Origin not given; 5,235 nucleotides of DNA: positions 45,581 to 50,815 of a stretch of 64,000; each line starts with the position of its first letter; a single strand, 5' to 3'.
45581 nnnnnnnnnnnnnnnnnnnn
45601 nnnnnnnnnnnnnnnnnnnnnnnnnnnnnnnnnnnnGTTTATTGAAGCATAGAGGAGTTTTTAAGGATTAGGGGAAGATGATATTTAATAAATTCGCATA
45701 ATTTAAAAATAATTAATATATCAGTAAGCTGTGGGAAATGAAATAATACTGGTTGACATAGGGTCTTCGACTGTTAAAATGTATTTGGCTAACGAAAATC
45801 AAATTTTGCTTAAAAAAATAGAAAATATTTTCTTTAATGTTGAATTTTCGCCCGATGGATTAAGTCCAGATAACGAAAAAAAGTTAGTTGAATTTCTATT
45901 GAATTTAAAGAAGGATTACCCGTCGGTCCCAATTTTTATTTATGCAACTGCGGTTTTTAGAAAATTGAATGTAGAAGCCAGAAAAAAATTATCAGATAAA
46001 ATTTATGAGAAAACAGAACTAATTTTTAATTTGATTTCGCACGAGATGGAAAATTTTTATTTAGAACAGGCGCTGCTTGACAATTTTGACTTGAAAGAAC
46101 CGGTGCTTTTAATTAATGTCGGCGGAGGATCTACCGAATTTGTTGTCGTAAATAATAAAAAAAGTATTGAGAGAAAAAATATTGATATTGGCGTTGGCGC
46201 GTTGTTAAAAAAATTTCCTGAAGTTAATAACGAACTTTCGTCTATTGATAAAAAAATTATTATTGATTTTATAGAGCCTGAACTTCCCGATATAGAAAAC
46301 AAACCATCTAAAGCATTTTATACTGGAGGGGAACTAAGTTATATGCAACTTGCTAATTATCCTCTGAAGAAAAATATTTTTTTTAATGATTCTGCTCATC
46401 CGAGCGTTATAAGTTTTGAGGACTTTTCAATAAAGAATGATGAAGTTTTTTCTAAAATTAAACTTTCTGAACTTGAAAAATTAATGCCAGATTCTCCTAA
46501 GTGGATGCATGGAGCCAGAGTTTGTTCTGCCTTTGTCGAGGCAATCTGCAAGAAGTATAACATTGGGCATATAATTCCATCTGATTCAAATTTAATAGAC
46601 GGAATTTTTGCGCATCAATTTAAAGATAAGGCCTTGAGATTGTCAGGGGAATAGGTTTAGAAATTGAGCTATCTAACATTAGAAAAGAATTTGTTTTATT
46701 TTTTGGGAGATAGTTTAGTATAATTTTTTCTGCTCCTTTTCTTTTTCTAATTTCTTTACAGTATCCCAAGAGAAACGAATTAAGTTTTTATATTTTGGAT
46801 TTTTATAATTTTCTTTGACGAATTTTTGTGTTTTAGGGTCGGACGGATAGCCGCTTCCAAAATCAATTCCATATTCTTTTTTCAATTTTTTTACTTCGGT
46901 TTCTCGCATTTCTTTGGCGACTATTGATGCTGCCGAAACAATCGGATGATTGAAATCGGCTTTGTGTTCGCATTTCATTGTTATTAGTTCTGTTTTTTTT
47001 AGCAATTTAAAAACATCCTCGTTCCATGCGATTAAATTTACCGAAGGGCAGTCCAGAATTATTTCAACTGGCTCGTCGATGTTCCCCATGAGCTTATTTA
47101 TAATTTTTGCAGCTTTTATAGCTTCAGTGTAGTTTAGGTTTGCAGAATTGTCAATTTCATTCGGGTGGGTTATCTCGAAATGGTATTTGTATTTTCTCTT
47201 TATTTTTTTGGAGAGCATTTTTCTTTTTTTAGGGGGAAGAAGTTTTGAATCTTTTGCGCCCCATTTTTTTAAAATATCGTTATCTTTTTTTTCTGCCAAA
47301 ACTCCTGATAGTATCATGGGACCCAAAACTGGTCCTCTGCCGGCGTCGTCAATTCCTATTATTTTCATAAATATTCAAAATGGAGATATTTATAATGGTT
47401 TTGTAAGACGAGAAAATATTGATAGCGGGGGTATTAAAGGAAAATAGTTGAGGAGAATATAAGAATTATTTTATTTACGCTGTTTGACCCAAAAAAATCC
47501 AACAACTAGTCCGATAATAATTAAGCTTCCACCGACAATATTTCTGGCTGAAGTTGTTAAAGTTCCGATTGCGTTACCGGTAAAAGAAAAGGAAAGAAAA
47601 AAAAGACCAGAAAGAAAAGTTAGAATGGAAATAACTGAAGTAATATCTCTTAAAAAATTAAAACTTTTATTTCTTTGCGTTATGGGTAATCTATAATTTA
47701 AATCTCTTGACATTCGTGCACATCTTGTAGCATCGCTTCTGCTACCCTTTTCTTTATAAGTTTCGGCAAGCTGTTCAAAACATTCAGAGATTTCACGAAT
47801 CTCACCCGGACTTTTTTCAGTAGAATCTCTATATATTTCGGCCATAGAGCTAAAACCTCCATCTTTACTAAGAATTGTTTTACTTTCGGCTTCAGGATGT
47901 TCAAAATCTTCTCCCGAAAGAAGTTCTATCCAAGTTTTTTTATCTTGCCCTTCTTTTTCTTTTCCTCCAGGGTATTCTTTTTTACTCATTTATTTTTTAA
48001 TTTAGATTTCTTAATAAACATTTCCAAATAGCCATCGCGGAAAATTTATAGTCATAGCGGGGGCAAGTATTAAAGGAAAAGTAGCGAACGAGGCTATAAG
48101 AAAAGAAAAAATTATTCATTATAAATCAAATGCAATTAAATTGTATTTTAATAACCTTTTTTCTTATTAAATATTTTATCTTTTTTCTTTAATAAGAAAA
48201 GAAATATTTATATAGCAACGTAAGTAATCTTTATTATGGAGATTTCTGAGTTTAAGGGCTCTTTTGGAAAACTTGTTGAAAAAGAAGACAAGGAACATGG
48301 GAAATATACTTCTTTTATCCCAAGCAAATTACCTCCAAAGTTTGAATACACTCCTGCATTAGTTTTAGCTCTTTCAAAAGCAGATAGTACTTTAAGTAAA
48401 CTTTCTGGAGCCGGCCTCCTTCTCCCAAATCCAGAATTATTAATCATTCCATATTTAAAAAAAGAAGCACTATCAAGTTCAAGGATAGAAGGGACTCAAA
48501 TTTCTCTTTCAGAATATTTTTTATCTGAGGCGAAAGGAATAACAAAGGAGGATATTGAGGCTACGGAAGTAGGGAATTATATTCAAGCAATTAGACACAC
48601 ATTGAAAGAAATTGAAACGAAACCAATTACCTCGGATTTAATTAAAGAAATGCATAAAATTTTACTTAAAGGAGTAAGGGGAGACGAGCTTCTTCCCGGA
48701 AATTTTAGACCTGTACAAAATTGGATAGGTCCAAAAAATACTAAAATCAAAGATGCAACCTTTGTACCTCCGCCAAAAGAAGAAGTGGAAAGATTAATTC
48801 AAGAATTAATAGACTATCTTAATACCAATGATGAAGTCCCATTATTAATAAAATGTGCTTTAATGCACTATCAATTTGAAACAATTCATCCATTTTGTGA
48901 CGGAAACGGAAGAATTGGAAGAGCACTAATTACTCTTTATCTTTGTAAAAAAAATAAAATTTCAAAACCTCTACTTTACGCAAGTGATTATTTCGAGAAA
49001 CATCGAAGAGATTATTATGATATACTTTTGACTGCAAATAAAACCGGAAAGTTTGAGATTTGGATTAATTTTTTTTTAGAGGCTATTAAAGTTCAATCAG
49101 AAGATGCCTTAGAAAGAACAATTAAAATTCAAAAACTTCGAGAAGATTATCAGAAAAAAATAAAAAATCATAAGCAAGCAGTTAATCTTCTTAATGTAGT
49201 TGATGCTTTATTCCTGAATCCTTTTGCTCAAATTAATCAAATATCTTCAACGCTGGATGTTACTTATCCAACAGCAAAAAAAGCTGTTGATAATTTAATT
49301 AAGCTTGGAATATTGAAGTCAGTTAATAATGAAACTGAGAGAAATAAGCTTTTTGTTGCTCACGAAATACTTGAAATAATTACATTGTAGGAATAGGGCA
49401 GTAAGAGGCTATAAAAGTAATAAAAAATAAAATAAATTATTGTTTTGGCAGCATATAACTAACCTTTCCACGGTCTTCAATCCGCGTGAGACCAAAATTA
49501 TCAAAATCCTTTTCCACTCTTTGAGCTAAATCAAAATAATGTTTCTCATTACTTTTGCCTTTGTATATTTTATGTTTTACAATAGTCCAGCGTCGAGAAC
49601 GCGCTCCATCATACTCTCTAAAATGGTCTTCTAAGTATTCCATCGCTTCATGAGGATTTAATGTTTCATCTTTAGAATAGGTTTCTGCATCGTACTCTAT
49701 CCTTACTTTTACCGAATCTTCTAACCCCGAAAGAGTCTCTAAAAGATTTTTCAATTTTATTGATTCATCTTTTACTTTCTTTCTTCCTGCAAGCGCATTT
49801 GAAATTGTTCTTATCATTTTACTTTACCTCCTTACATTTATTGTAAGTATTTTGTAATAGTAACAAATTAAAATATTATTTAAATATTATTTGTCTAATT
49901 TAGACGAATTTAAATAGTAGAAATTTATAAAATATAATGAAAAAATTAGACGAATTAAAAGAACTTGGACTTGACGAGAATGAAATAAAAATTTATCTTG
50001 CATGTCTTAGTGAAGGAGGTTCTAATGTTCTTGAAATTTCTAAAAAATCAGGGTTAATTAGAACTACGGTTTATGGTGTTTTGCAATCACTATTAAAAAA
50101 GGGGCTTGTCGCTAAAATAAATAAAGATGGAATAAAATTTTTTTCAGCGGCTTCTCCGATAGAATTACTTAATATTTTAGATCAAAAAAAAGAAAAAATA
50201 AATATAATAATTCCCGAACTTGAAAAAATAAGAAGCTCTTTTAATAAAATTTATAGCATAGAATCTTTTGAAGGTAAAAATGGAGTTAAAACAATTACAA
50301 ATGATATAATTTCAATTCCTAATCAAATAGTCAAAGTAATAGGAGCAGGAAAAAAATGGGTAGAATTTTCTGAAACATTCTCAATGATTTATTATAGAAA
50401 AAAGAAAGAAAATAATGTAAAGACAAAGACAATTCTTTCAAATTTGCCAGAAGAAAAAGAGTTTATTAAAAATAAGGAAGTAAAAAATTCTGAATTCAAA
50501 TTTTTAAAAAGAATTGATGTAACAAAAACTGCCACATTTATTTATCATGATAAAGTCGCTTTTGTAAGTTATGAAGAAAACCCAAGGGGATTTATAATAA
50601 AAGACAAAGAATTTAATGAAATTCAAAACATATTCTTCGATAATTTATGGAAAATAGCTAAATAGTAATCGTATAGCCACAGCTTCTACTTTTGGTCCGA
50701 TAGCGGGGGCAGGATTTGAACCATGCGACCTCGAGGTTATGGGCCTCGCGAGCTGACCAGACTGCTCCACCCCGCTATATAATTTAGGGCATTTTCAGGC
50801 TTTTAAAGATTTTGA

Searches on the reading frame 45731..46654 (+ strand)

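Call 93: search_protein_families(library=pfam, proteins=[window:45731-46654:+], max_evalue=0.001)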
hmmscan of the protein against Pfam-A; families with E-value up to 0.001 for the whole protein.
window:45731-46654:+ (307 aa): 1 family
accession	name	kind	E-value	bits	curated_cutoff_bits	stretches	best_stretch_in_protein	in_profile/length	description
PF02541.22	Ppx-GppA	-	4.3e-09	36.7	27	1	60-194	51-182/285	Ppx/GppA phosphatase family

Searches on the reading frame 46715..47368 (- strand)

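Call 93: search_protein_families(library=pfam, proteins=[window:46715-47368:-], max_evalue=0.001)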
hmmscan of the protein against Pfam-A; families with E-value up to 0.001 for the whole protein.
window:46715-47368:- (217 aa): 1 family
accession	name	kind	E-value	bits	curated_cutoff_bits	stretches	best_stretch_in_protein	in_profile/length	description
PF01351.25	RNase_HII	-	1e-41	143.5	25.8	1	4-204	1-199/199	Ribonuclease HII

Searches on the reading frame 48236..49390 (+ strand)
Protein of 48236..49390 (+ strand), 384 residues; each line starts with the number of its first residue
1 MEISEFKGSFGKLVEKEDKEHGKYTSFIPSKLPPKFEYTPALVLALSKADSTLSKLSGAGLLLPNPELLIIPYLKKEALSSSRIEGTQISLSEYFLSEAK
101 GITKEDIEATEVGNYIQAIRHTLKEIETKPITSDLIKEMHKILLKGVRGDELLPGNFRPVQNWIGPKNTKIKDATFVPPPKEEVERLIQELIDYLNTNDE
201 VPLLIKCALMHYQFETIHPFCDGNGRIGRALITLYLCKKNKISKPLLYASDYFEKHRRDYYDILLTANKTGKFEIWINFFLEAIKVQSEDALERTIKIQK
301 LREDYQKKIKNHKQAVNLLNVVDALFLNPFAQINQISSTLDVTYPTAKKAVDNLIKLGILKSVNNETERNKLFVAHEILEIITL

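Call 93: search_protein_families(library=pfam, proteins=[window:48236-49390:+], max_evalue=0.001)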
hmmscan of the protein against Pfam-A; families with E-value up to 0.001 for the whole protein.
window:48236-49390:+ (384 aa): 3 families
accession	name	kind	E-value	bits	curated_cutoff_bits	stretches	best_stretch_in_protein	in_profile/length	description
PF02661.23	Fic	-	2.2e-22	80.1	24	1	130-236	1-93/93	Fic/DOC family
PF13784.11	Fic_N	-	4.7e-20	71.8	26.7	1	45-123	3-81/82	Fic/DOC family N-terminal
PF21248.3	SoFic-like_C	-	4.8e-06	27.1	27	1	302-375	2-73/76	Protein adenylyltransferase SoFic-like, C-terminal domain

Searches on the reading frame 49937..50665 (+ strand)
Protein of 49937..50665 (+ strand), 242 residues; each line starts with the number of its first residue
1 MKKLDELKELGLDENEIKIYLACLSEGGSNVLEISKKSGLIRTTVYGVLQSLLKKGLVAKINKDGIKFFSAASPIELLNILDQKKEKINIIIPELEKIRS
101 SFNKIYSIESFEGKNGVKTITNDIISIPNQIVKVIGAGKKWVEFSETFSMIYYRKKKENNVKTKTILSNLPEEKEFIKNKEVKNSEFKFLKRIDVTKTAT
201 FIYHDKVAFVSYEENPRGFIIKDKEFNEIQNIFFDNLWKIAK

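Call 93: search_protein_families(library=pfam, proteins=[window:49937-50665:+], max_evalue=0.001)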
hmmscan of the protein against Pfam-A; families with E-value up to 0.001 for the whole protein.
window:49937-50665:+ (242 aa): 2 families
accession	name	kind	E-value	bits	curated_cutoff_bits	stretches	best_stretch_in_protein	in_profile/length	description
PF01978.25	TrmB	-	3.1e-17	62.6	25.6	1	7-74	1-67/68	Sugar-specific transcriptional regulator TrmB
PF09339.16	HTH_IclR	-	0.00026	21.1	22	1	21-59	9-49/52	IclR helix-turn-helix domain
